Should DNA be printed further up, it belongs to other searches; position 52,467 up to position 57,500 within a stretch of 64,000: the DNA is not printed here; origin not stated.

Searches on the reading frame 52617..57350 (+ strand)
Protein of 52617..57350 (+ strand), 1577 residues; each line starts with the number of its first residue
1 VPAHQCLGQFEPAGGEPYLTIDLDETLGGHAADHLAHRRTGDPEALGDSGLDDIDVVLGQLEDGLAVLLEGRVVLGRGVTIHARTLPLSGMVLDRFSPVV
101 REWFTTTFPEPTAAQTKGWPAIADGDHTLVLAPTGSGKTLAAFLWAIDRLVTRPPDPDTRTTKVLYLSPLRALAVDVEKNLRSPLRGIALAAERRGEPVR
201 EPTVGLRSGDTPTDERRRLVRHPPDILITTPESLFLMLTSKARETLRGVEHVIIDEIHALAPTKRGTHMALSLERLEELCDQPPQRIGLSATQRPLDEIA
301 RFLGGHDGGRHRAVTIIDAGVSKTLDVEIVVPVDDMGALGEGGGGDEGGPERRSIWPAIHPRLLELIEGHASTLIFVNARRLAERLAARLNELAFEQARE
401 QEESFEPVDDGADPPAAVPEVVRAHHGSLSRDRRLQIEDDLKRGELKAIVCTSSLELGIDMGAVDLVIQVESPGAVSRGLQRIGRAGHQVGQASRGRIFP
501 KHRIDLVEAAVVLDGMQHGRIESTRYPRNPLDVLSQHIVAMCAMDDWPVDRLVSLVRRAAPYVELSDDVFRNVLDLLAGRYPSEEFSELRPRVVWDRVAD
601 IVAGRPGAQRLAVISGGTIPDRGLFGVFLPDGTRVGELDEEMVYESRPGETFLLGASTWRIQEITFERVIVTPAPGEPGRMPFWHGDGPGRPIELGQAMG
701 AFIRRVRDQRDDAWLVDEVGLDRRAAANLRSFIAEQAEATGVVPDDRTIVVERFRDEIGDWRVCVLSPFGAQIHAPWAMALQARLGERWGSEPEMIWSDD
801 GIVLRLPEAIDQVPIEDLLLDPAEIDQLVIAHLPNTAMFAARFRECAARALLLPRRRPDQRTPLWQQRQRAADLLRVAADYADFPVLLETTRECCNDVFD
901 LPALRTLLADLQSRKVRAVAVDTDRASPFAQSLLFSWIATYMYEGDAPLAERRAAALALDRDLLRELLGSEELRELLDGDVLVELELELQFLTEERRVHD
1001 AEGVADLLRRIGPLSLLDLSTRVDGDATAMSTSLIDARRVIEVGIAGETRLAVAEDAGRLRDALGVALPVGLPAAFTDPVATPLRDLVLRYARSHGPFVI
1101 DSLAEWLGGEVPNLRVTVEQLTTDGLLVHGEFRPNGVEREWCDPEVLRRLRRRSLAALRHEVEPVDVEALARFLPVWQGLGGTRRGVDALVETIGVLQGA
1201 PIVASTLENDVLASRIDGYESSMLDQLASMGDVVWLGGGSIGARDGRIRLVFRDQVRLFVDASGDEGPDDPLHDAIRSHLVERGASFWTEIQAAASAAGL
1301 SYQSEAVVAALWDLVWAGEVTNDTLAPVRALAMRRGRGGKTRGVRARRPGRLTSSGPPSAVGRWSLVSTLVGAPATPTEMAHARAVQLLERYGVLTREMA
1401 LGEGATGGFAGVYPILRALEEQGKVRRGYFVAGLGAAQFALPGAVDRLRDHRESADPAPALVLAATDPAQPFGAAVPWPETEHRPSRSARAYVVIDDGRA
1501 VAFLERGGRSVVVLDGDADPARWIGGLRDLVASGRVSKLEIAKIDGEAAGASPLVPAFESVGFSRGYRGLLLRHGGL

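Call 85: search_protein_families(library=pfam, proteins=[window:52617-57350:+], max_evalue=0.001)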
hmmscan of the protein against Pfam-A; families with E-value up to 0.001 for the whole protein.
window:52617-57350:+ (1577 aa): 8 families
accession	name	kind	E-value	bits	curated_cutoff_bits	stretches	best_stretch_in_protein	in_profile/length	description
PF08494.16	DEAD_assoc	-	3.5e-61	206.8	23.5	1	743-930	1-191/191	DEAD/H associated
PF19306.5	WH_Lhr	-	3.5e-52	176.6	27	1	515-681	2-168/168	Large helicase-related protein, winged helix domain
PF23234.1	WH4_Lhr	-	1.9e-32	111.1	27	1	1375-1457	2-84/87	Large helicase-related protein, winged-helix domain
PF00270.35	DEAD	-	5.4e-31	108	26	1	112-294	1-161/167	DEAD/DEAH box helicase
PF23236.1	WH2_Lhr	-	4.2e-24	85.6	27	1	975-1079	1-105/105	Large helicase-related protein, winged-helix domain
PF23235.1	WH3_Lhr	-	2.7e-19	69.7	27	1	1167-1256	3-93/95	Large helicase-related protein, winged-helix domain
PF00271.37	Helicase_C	-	1.7e-13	51.3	23.5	1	422-487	42-107/110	Helicase conserved C-terminal domain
PF04851.21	ResIII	-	1.6e-05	25.3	22.5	1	126-292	24-161/164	Type III restriction enzyme, res subunit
